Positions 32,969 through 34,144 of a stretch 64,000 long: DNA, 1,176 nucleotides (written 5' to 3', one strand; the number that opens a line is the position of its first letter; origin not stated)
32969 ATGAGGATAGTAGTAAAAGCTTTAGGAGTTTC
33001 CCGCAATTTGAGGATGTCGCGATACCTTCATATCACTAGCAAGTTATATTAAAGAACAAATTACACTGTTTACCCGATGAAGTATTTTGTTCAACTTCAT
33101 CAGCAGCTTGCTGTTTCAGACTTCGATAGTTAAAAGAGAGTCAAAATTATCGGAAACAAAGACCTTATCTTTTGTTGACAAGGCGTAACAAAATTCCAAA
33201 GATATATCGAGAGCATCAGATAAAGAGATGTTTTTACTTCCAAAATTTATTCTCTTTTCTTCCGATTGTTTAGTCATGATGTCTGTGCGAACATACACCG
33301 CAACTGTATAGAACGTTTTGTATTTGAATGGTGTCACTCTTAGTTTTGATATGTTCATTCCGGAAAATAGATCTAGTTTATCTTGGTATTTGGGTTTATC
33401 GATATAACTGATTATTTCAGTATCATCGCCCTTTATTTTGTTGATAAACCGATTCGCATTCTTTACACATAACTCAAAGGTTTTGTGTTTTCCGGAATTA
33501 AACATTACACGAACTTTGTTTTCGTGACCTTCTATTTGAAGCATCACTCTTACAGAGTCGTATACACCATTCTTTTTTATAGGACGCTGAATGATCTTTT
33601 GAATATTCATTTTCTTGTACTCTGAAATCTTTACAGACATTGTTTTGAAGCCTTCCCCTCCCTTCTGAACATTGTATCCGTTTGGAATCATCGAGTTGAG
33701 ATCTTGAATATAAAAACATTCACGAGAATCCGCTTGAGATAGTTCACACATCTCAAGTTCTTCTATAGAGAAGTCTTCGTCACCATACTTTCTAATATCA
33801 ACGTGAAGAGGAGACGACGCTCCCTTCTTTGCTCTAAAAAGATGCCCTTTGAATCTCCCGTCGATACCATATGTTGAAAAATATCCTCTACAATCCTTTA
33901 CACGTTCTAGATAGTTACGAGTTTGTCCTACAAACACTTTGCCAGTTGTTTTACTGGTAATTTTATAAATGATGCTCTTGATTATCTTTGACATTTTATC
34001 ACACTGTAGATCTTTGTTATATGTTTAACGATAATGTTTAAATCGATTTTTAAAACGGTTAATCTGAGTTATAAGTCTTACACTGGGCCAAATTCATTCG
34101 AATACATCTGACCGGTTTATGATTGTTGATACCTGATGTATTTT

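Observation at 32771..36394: RPB1 split by two homologous Tetrahymena-type group I introns, one carrying a GIY-YIG HEG in its P1 loop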

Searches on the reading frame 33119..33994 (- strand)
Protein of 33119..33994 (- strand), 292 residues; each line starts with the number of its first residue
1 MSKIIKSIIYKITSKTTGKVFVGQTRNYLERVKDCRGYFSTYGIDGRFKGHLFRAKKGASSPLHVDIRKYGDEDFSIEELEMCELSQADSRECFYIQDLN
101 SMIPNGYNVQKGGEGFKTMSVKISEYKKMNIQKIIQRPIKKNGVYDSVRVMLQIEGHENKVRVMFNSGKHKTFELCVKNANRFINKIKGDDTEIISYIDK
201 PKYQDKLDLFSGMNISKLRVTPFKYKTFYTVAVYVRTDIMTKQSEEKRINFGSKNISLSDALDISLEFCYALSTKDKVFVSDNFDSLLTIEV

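Call 6: search_protein_families(library=pfam, proteins=[window:33119-33994:-], max_evalue=0.01)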
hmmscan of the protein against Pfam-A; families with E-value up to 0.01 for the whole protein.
window:33119-33994:- (292 aa): 1 family
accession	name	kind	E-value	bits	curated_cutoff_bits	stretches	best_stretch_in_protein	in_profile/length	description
PF01541.30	GIY-YIG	-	0.00026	21.7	22.6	0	7-33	2-28/78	GIY-YIG catalytic domain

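Call 33: search_solved_structures(query=window:33119-33994:-, max_evalue=1, show_alignments=2)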
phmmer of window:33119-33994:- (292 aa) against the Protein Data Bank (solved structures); distinct sequences matched with E-value up to 1: 2.
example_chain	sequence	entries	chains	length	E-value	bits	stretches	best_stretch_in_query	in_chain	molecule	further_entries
1ln0_A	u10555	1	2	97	0.064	15.8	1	44-110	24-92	intron-associated endonuclease 1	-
1mk0_A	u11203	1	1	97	0.11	15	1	41-110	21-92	Intron-associated endonuclease 1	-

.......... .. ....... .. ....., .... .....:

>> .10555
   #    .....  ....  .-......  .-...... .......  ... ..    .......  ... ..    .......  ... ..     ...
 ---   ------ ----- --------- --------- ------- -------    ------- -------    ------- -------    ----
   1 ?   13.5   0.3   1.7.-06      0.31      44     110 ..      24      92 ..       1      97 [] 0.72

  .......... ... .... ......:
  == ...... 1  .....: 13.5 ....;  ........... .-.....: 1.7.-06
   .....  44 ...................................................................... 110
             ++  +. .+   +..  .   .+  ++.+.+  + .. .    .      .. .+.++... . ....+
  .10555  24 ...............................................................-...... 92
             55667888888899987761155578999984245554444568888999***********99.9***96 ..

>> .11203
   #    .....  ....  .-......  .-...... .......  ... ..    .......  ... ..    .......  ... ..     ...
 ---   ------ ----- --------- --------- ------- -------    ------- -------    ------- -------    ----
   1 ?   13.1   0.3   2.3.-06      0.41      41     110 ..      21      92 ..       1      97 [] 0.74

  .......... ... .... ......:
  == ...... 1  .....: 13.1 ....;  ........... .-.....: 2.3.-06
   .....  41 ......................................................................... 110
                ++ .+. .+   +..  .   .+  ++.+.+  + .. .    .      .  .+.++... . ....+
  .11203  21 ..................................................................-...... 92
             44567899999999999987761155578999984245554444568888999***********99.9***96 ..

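Call 34: find_homologous_proteins(query=window:33119-33994:-, max_evalue=0.001)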
Query window:33119-33994:- (292 aa): 2 proteins with E <= 0.001 among 695 candidates.
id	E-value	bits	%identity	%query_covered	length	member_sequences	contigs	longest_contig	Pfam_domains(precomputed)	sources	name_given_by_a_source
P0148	3.6e-189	645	100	100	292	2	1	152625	-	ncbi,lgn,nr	ncbi:MAG: hypothetical protein PHG66_00475 [Candidatus Colwellbacteria bacterium]|nr:hypothetical pr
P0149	5.0e-68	247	46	92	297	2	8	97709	-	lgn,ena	-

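Call 35: find_encoding_contigs(protein=P0148, flank=3000, max_places=3)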
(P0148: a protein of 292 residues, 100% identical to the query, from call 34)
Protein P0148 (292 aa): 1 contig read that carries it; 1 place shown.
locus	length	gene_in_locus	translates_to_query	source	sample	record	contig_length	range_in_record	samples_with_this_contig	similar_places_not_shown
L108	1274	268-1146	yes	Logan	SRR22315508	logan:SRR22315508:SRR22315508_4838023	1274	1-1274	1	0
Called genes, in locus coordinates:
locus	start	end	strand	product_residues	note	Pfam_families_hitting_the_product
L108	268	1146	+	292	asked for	-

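Call 36: find_encoding_contigs(protein=P0149, flank=5000, max_places=3)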
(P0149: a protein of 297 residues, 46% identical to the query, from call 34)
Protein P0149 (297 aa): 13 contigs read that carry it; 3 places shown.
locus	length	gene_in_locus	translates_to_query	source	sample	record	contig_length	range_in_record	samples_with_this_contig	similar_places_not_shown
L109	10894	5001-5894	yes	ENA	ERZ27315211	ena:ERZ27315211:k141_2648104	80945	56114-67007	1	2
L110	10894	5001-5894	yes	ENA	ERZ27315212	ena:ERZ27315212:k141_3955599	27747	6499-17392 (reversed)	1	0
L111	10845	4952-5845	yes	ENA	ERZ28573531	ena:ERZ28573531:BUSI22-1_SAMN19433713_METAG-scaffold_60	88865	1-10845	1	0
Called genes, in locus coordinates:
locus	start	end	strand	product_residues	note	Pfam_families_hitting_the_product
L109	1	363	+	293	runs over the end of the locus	-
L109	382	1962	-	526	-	PF00583:Acetyltransf_1 (weak)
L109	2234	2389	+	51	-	-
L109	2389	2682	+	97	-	-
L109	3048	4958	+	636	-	PF04997:RNA_pol_Rpb1_1, PF00623:RNA_pol_Rpb1_2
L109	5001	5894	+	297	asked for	-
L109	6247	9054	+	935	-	PF04983:RNA_pol_Rpb1_3, PF05000:RNA_pol_Rpb1_4, PF04998:RNA_pol_Rpb1_5 (weak), PF14890:Intein_splicing, PF14528:LAGLIDADG_3, PF04998:RNA_pol_Rpb1_5 (weak)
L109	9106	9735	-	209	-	-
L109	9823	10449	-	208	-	-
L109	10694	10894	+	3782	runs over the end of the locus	PF01391:Collagen (faint)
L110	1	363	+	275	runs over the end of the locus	-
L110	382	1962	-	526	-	PF00583:Acetyltransf_1 (weak)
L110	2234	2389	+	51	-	-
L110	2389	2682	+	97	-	-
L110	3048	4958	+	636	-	PF04997:RNA_pol_Rpb1_1, PF00623:RNA_pol_Rpb1_2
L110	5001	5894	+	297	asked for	-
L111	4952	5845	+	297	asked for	-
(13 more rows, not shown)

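Call 53: search_solved_structures(query=A4, max_evalue=1, show_alignments=1)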
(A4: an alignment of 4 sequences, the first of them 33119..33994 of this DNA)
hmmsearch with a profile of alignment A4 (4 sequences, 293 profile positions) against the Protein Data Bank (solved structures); distinct sequences matched with E-value up to 1: 3.
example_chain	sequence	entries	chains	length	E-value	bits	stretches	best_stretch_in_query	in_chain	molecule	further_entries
1ln0_A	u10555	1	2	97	5e-05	26.1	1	5-109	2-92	intron-associated endonuclease 1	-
1mk0_A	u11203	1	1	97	6.1e-05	25.8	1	5-109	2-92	Intron-associated endonuclease 1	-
6vg7_A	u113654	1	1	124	0.13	14.9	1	154-218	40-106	De novo designed protein RO2_25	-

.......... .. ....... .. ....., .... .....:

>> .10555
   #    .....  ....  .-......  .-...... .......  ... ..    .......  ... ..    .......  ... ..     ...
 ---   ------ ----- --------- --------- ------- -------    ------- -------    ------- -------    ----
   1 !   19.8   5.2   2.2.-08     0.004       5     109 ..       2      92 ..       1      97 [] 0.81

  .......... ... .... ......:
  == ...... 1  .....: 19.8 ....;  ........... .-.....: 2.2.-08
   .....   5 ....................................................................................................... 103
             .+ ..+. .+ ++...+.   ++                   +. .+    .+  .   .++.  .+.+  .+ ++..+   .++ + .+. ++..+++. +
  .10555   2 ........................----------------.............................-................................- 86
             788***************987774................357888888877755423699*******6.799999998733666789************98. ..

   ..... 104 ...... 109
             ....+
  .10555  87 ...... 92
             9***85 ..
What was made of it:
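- On GIY-YIG homing endonuclease (I-TevI-like): A profile of the four intron ORFs hits I-TevI 1LN0 at E 5e-5 over residues 2-92 (call 53).
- Closest known: Phage T4 td intron with I-TevI. Same: The catalytic domain aligns over residues 2-92 of I-TevI (call 53).
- Checked: A profile of the ORF and three homologues hits the I-TevI catalytic domain at E 5e-5 (call 53).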

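Call 54: search_protein_families(library=pfam, alignment_id=A4, max_evalue=0.01)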
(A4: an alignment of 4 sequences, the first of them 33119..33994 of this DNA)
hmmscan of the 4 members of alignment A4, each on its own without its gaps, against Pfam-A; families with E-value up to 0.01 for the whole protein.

A. member 1, window:33119-33994:- (292 aa): 1 family
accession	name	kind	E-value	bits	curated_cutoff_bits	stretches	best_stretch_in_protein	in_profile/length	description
PF01541.30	GIY-YIG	-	0.00026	21.7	22.6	0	7-33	2-28/78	GIY-YIG catalytic domain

B. families by the number of members that match (of 4 scanned): 2 families
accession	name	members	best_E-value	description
PF01541.30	GIY-YIG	2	2.8e-05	GIY-YIG catalytic domain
PF19835.5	SegE_GIY-YIG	2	7.9e-05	Putative endonuclease segE, GIY-YIG domain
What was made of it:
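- On GIY-YIG homing endonuclease (I-TevI-like): Among the four related intron ORFs, two match PF01541 and two match SegE_GIY-YIG (PF19835) at E<=0.01; which members match which family was not listed (calls 6, 54).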
